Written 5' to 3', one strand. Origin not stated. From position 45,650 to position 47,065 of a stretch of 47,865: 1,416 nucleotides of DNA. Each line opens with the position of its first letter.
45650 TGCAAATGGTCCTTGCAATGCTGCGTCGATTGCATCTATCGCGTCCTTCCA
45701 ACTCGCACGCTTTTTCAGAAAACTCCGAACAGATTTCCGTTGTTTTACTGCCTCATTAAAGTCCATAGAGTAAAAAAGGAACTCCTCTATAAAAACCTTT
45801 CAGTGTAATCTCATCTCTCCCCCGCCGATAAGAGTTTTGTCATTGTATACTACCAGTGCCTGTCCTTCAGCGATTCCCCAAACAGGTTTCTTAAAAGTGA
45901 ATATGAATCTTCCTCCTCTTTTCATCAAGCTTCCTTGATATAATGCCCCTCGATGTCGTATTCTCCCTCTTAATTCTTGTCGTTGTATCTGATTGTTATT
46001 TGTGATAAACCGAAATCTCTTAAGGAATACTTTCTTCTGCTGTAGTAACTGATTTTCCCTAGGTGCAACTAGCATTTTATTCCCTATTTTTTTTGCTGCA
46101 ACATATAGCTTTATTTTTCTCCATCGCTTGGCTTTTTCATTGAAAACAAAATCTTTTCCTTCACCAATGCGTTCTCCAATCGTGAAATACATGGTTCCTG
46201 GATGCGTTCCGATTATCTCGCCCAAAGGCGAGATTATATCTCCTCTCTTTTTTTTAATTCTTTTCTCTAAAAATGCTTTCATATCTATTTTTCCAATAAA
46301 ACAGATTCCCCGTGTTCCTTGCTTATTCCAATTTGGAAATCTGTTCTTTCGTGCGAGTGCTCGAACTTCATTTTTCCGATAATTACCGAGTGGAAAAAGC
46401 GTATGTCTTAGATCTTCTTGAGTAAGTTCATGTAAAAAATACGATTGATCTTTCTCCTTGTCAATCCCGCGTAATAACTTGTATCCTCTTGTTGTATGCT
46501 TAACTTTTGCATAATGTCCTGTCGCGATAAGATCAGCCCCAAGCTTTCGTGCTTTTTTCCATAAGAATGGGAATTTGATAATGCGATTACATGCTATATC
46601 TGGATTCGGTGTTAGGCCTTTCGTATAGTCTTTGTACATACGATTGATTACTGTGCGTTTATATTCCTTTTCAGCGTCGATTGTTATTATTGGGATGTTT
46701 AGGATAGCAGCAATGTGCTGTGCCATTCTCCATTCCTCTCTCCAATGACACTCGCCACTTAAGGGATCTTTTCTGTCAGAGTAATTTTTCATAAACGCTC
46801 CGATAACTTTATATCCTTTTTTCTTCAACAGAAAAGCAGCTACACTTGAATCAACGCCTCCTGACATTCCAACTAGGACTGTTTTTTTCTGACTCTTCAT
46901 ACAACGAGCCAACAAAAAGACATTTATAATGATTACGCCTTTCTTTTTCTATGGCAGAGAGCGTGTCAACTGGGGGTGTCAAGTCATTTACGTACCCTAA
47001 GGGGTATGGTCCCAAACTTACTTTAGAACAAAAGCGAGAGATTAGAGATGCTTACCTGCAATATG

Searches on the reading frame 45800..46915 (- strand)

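Call 8: search_protein_families(library=pfam, proteins=[window:45800-46915:-], max_evalue=0.001)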
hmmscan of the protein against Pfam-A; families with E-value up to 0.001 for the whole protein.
window:45800-46915:- (371 aa): 7 families
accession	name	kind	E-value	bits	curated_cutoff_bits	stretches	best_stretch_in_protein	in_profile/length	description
PF03054.22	tRNA_Me_trans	-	4.9e-71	239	20.6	1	12-209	2-202/202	tRNA methyl transferase HUP domain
PF20258.4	tRNA_Me_trans_C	-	7.8e-12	45.8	20.6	1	295-366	3-75/77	Aminomethyltransferase beta-barrel domain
PF20259.3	tRNA_Me_trans_M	-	6.5e-10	38.9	27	1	213-251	1-40/66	tRNA methyl transferase PRC-barrel domain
PF02540.23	NAD_synthase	-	1.6e-05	24.6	21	1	7-50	15-61/242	NAD synthase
PF02568.20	ThiI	-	7.8e-05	22.8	20.5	1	11-46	4-39/197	Thiamine biosynthesis protein (ThiI)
PF01171.26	ATP_bind_3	-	7.9e-05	22.9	27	1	13-194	2-162/182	PP-loop family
PF06508.19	QueC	-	0.0006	19.8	22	0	13-81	2-60/210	Queuosine biosynthesis protein QueC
